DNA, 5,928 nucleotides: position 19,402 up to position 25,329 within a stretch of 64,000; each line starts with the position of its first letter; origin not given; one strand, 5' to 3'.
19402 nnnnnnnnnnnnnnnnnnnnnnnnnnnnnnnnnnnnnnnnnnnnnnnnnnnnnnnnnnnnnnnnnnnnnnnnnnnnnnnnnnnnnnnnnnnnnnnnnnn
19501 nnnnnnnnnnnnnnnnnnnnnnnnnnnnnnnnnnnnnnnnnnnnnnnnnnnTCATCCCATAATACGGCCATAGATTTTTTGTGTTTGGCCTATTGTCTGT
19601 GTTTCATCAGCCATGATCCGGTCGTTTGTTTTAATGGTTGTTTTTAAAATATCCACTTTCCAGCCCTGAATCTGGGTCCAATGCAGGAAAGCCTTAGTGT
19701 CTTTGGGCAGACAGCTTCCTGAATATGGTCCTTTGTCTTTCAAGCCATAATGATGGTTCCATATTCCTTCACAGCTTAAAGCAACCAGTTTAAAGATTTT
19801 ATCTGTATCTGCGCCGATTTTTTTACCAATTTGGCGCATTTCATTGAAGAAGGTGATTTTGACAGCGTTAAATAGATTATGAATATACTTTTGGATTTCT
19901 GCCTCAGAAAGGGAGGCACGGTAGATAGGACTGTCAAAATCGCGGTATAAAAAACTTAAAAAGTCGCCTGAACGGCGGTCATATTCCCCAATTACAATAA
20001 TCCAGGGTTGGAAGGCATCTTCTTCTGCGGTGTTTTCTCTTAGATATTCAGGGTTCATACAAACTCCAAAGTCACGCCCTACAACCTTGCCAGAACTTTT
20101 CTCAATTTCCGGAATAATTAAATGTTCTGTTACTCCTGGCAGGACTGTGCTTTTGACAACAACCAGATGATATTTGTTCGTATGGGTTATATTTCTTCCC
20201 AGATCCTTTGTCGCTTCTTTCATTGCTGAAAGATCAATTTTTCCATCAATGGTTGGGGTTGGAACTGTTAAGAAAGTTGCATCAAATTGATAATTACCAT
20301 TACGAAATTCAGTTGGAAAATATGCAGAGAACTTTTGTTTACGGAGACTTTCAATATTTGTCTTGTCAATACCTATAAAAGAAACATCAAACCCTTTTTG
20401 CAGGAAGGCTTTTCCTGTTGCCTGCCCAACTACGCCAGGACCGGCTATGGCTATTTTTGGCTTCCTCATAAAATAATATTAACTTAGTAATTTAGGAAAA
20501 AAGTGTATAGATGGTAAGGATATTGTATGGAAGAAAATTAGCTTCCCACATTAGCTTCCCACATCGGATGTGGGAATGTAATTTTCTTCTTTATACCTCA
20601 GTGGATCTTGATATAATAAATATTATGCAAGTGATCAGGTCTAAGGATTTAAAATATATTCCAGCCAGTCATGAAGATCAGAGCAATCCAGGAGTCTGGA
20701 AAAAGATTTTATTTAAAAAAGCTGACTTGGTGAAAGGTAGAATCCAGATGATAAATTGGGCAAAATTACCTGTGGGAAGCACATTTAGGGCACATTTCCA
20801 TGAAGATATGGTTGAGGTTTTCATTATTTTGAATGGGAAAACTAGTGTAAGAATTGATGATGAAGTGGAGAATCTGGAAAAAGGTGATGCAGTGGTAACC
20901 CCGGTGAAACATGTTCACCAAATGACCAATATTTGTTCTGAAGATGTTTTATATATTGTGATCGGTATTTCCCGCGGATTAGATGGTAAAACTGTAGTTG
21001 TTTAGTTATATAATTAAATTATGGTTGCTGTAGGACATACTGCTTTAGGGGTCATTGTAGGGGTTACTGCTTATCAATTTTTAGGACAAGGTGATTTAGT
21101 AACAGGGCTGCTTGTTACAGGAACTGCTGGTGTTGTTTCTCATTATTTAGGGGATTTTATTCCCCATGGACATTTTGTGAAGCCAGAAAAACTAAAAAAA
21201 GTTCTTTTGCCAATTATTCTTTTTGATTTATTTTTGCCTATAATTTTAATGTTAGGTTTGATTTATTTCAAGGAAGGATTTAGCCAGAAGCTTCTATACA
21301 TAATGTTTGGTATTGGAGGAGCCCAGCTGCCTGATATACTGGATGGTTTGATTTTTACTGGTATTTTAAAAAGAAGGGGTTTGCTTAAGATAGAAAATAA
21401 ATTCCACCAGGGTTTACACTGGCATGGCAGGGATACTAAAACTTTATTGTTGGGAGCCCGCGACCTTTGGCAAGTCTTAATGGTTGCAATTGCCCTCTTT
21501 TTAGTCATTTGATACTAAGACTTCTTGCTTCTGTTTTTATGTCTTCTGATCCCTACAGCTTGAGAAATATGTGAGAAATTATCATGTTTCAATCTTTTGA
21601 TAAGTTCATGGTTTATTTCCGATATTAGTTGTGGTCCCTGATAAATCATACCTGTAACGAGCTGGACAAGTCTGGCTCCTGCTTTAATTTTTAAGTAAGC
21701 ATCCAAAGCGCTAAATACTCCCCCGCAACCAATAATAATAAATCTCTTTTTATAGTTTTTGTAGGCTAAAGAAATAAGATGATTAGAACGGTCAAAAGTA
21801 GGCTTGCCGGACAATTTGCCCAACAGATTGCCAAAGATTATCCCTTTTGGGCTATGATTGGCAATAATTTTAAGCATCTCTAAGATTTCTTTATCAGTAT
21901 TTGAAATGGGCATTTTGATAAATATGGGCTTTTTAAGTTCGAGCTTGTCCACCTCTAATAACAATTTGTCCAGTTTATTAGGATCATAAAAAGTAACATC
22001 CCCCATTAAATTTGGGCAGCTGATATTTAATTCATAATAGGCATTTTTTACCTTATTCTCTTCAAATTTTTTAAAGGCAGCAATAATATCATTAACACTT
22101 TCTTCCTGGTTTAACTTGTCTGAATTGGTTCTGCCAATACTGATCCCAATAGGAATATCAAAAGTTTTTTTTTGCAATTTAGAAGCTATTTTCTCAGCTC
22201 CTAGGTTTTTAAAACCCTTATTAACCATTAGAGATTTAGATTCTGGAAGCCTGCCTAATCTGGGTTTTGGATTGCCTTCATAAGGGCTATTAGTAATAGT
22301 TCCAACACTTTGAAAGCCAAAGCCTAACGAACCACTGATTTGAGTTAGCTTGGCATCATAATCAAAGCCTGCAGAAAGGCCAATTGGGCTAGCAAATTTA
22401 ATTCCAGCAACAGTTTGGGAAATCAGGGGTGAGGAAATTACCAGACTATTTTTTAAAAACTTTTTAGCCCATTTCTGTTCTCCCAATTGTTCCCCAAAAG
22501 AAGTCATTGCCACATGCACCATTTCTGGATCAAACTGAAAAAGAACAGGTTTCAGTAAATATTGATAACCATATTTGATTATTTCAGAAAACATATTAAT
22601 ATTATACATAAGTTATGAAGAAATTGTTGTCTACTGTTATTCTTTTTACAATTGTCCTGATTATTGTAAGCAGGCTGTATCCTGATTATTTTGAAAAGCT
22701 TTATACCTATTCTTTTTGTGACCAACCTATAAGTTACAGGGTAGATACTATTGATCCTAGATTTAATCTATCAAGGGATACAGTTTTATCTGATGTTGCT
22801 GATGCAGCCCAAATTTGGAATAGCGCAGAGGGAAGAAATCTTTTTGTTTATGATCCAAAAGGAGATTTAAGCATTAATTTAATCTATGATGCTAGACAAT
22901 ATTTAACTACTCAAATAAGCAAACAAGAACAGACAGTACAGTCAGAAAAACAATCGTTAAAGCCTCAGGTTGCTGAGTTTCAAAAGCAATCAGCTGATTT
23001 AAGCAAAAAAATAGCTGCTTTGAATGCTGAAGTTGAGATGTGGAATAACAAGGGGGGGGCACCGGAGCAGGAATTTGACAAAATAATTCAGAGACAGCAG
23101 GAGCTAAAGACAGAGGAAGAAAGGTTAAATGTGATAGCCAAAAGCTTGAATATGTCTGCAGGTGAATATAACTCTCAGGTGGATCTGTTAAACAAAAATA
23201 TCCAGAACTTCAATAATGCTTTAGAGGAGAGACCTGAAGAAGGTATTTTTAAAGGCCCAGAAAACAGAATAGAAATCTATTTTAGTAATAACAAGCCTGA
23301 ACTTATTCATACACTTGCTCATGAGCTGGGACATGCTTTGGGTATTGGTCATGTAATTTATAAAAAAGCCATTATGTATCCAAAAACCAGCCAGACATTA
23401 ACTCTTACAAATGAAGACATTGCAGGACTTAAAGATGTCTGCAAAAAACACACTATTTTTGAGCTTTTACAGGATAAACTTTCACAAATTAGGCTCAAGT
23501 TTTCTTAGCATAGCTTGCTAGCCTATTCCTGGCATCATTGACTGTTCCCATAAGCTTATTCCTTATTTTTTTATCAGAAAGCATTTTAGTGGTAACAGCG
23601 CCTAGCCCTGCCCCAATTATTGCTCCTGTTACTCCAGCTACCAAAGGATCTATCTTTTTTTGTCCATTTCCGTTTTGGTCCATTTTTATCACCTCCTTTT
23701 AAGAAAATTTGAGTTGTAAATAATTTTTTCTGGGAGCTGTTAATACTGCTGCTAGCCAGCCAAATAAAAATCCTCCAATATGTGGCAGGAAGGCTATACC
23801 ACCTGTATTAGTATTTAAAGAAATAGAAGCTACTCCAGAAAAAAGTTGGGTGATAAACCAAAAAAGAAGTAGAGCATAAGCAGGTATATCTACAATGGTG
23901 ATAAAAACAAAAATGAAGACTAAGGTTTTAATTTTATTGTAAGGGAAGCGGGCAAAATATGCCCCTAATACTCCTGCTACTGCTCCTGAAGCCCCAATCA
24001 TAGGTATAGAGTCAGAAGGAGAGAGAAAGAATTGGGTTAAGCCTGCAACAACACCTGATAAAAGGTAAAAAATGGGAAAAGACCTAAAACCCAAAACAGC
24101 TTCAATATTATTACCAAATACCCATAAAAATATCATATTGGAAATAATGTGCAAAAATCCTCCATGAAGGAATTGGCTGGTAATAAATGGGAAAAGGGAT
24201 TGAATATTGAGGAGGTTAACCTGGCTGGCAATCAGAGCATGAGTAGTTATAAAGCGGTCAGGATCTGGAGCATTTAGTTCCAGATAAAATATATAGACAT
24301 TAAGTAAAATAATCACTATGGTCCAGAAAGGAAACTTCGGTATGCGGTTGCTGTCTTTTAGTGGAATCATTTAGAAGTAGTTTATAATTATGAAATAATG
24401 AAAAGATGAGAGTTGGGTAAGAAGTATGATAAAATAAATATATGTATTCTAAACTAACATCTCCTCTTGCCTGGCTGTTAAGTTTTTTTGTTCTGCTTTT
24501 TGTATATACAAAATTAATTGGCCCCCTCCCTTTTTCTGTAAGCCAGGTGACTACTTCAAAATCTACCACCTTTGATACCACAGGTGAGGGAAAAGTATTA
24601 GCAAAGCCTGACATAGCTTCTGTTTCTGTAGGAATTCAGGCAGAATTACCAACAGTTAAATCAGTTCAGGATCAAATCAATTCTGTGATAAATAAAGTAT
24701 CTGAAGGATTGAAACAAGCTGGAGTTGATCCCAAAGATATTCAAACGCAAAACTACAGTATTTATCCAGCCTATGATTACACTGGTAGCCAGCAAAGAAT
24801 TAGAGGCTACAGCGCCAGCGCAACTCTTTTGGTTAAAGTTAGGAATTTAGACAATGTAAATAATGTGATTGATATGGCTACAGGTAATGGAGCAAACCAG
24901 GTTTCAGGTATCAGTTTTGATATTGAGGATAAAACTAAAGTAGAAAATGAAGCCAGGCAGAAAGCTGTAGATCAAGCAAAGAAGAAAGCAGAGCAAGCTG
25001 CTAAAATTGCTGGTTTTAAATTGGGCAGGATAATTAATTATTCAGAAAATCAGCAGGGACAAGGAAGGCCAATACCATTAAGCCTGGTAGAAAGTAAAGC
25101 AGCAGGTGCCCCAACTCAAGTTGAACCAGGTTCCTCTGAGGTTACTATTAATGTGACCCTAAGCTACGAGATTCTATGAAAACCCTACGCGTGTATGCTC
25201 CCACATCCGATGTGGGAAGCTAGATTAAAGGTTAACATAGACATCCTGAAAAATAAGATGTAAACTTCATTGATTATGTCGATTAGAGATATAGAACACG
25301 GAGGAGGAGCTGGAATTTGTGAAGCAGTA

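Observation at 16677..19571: Tri-domain fusion: processive GT2 synthase - LysM - parallel beta-helix domain in one 964-aa membrane protein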

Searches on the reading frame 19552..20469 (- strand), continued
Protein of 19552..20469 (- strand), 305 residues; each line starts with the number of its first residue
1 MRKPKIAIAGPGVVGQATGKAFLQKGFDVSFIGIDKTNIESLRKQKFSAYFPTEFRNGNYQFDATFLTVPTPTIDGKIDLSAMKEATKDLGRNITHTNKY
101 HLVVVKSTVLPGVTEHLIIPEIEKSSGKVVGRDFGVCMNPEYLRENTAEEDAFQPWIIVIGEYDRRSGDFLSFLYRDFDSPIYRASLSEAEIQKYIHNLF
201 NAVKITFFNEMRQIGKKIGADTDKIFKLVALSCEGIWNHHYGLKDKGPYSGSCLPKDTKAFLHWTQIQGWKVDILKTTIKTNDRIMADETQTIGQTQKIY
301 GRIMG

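Call 69: fold_search(model_id=the predicted structure, library=pdb)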
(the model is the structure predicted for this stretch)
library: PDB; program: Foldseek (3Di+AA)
matches with E <= 10: 1958; with E <= 0.001: 656
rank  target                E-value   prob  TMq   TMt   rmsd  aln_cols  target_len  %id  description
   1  3vtf                  2.0e-25  1.00  0.85  0.61   2.4       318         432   32  Structure of a UDP-glucose dehydrogenase from the hyperthermophilic archaeon Pyrobaculum islandicum (released 2012-09-19)
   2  1mfz_A                1.3e-24  1.00  0.71  0.51  13.0       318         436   31  Partially refined 2.8 A Crystal structure of GDP-mannose dehydrogenase from P. aeruginosa (released 2003-05-06)
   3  3gg2_A                5.9e-22  1.00  0.81  0.58   3.0       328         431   25  Crystal structure of UDP-glucose 6-dehydrogenase from Porphyromonas gingivalis bound to product UDP-glucuronate (released 2009-03-24)
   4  2y0c_A                3.0e-21  1.00  0.80  0.55   3.4       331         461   26  BceC mutation Y10S (released 2011-07-27)
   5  2y0e_A                3.4e-21  1.00  0.81  0.55   3.3       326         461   27  BceC and the final step of UGDs reaction (released 2011-07-27)
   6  3gg2_B                5.1e-21  1.00  0.81  0.59   2.9       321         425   25  Crystal structure of UDP-glucose 6-dehydrogenase from Porphyromonas gingivalis bound to product UDP-glucuronate (released 2009-03-24)
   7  3gg2_C                1.6e-20  1.00  0.79  0.58   3.3       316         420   26  Crystal structure of UDP-glucose 6-dehydrogenase from Porphyromonas gingivalis bound to product UDP-glucuronate (released 2009-03-24)
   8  2y0d_D                1.6e-20  1.00  0.81  0.56   3.4       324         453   26  BceC mutation Y10K (released 2011-07-27)
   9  2y0d_A                2.5e-20  1.00  0.81  0.56   3.3       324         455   26  BceC mutation Y10K (released 2011-07-27)
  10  2y0c_C                2.6e-20  1.00  0.81  0.55   3.3       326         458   26  BceC mutation Y10S (released 2011-07-27)
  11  2y0e_C                5.7e-20  1.00  0.81  0.56   3.4       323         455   27  BceC and the final step of UGDs reaction (released 2011-07-27)
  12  2y0d_B                6.4e-20  1.00  0.79  0.55   3.3       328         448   26  BceC mutation Y10K (released 2011-07-27)
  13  2y0d_C                6.8e-20  1.00  0.80  0.56   3.3       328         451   26  BceC mutation Y10K (released 2011-07-27)
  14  4a7p_B                1.3e-19  1.00  0.82  0.59   2.8       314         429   28  Se-Met derivatized UgdG, UDP-glucose dehydrogenase from Sphingomonas elodea (released 2012-11-21)
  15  3gg2_D                1.6e-19  1.00  0.78  0.56   3.2       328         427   25  Crystal structure of UDP-glucose 6-dehydrogenase from Porphyromonas gingivalis bound to product UDP-glucuronate (released 2009-03-24)
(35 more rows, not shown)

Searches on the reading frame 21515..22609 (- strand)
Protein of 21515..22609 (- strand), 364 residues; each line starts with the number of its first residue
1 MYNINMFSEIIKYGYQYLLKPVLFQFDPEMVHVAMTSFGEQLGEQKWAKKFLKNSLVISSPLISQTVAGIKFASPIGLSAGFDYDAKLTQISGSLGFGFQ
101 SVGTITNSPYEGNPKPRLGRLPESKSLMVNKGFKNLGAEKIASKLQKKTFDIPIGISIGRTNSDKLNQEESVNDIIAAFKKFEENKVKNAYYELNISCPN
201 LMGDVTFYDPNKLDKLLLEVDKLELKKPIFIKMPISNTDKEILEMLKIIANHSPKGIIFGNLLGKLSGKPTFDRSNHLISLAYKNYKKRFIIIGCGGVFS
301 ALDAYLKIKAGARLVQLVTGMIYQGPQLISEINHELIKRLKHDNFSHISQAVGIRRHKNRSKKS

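Call 5: search_protein_families(library=pfam, proteins=[window:21515-22609:-], max_evalue=0.01)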
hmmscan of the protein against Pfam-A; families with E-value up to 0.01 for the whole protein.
window:21515-22609:- (364 aa): 1 family
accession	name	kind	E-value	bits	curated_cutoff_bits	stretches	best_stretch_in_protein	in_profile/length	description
PF01180.27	DHO_dh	-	4.4e-48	164.4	27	2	64-261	3-193/291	Dihydroorotate dehydrogenase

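Call 6: search_protein_families(library=ncbifam, proteins=[window:21515-22609:-], max_evalue=0.01)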
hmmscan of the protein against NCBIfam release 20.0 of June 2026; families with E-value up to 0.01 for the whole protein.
window:21515-22609:- (364 aa): 16 families
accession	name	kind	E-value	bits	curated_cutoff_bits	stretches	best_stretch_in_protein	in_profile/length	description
NF003651.0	PRK05286.2-4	equivalog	1.6e-88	296.9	448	1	19-355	13-375/377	quinone-dependent dihydroorotate dehydrogenase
NF003652.0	PRK05286.2-5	equivalog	3e-82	276.7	267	1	15-348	3-352/353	quinone-dependent dihydroorotate dehydrogenase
NF003649.0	PRK05286.2-2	equivalog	1e-66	225.3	505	1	18-354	5-348/351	quinone-dependent dihydroorotate dehydrogenase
TIGR01036.1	pyrD_sub2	equivalog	3.2e-65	220.2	200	1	18-355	3-354/356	dihydroorotate dehydrogenase (quinone)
NF003645.0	PRK05286.1-2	equivalog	2.7e-64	217.3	366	1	17-357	7-356/359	quinone-dependent dihydroorotate dehydrogenase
NF003648.0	PRK05286.2-1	equivalog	1.4e-63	214.9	433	2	15-261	4-243/360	quinone-dependent dihydroorotate dehydrogenase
NF003650.0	PRK05286.2-3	equivalog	1.8e-61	208.2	477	2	11-261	12-272/393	quinone-dependent dihydroorotate dehydrogenase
NF003646.0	PRK05286.1-4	equivalog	4.1e-55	186.9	457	1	18-337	5-337/341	quinone-dependent dihydroorotate dehydrogenase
NF003647.0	PRK05286.1-5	equivalog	2.5e-53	181.2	619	1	18-354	4-352/354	quinone-dependent dihydroorotate dehydrogenase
NF003644.0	PRK05286.1-1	equivalog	3.6e-50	170.9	418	1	17-334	4-334/336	quinone-dependent dihydroorotate dehydrogenase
NF005574.0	PRK07259.1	equivalog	1.9e-22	79.5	269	2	64-258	6-190/304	dihydroorotate dehydrogenase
TIGR01037.2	pyrD_sub1_fam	subfamily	8.2e-22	77.6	270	2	66-263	4-192/300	dihydroorotate dehydrogenase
NF041011.1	dihydoor_dh_Arch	equivalog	7.8e-21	74.4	330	2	258-354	193-286/289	dihydroorotate dehydrogenase PyrD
NF002702.0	PRK02506.1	equivalog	1.8e-18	66.7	301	2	282-353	236-307/313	dihydroorotate oxidase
NF006183.0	PRK08318.1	equivalog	2.7e-05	23.1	335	1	281-357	245-321/422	NAD-dependent dihydropyrimidine dehydrogenase subunit PreA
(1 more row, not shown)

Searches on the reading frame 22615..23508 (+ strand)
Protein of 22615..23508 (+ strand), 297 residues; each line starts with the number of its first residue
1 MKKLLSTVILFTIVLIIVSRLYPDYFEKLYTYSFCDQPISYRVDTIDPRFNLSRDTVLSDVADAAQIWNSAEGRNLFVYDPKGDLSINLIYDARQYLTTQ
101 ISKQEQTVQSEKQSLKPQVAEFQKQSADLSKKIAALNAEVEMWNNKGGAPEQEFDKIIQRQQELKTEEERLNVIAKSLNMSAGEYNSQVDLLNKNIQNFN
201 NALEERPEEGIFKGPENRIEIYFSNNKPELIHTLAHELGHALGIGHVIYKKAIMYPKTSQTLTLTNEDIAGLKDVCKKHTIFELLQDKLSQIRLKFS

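Call 5: search_protein_families(library=pfam, proteins=[window:22615-23508:+], max_evalue=0.01)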
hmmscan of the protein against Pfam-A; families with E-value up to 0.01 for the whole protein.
window:22615-23508:+ (297 aa): 5 families
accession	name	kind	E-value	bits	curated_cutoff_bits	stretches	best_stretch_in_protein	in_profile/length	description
PF00413.30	Peptidase_M10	-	3.1e-10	40.6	24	1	139-274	102-156/159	Matrixin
PF07195.17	FliD_C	-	0.0008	19.3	25.4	1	71-140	152-220/236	Flagellar hook-associated protein 2 C-terminus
PF25785.1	TPR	-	0.0037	18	27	0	106-176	3-76/110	Nucleoprotein TPR-like domain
PF20573.4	DUF6782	-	0.0046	16.7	27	1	156-241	15-101/241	Putative metallopeptidase family (DUF6782)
PF10462.15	Peptidase_M66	-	0.0094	15.4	20.6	0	229-253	191-215/306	Peptidase M66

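Call 6: search_protein_families(library=ncbifam, proteins=[window:22615-23508:+], max_evalue=0.01)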
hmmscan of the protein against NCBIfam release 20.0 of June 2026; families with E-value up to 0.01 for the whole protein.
window:22615-23508:+ (297 aa): 16 families
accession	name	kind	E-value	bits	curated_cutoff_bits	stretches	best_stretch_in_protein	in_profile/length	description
TIGR02169.1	SMC_prok_A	equivalog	4.5e-06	24.6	729.4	1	97-207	338-448/1165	chromosome segregation protein SMC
NF041905.1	MXAN_2677_2678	equivalog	4.9e-05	22.5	250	1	232-260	186-214/283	myxosortase-dependent metalloprotease, MXAN_2677/MXAN_2678 family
TIGR04523.1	Mplasa_alph_rch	subfamily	0.0004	18.5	270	1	85-205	454-572/745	helix-rich protein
NF002572.0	PRK02224.1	equivalog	0.00062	18.2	1087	1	96-206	520-625/888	DNA double-strand break repair ATPase Rad50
TIGR03935.1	fragilysin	equivalog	0.0014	17.7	190.7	1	230-258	338-366/386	fragilysin family metalloproteinase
TIGR02290.1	M3_fam_3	subfamily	0.0021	17.1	561.7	0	226-261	371-405/587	M3 family oligoendopeptidase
TIGR02168.1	SMC_prok_B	equivalog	0.0024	15.6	567.35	1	102-204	287-389/1181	chromosome segregation protein SMC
NF041035.1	Rad50_Halo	equivalog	0.0029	16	1000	1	99-202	265-364/883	DNA double-strand break repair ATPase Rad50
TIGR03952.1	metzin_BF0631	equivalog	0.0031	16.6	208.1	1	225-250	227-252/351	zinc-dependent metalloproteinase lipoprotein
NF045487.1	ASRP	equivalog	0.0035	16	300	1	101-205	141-236/593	archaea-specific SMC-related protein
TIGR03296.1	M6dom_TIGR03296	domain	0.0036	17.2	110.8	1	128-246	76-182/286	M6 family metalloprotease domain-containing protein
NF033823.0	archmetzin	subfamily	0.004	17.1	145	0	230-277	122-167/170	archaemetzincin family Zn-dependent metalloprotease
NF049873.2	cytotoxin_MakE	exception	0.0047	16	360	0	92-142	125-174/352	alpha-pore-forming cytotoxin subunit MakE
NF041034.1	Rad50_Sulf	equivalog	0.0059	14.5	1000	1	96-206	216-323/872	DNA double-strand break repair ATPase Rad50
NF046104.1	PptglHdxlasePcsB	equivalog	0.0081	15.4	450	1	127-205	28-106/400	peptidoglycan hydrolase PcsB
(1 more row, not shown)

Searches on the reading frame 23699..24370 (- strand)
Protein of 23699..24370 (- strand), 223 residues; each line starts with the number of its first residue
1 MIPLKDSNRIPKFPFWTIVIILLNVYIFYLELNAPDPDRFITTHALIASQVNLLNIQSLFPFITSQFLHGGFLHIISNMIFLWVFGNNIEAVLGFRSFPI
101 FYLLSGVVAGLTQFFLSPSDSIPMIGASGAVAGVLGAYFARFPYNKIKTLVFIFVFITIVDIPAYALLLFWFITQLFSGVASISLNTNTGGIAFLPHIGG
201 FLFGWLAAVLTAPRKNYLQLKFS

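Call 24: search_protein_families(library=pfam, proteins=[window:23699-24370:-], max_evalue=0.001)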
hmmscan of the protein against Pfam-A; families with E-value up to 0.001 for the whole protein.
window:23699-24370:- (223 aa): 1 family
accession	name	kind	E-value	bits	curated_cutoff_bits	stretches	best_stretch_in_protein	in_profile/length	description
PF01694.28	Rhomboid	-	1e-31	110.5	22.6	1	59-212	4-141/143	Rhomboid domain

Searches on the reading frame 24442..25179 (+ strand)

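Call 24: search_protein_families(library=pfam, proteins=[window:24442-25179:+], max_evalue=0.001)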
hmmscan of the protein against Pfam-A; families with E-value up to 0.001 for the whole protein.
window:24442-25179:+ (245 aa): 1 family
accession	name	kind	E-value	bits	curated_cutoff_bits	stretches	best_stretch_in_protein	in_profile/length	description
PF04402.19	SIMPL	-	6.2e-53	180.5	25.2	1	46-242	3-205/205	Protein of unknown function (DUF541)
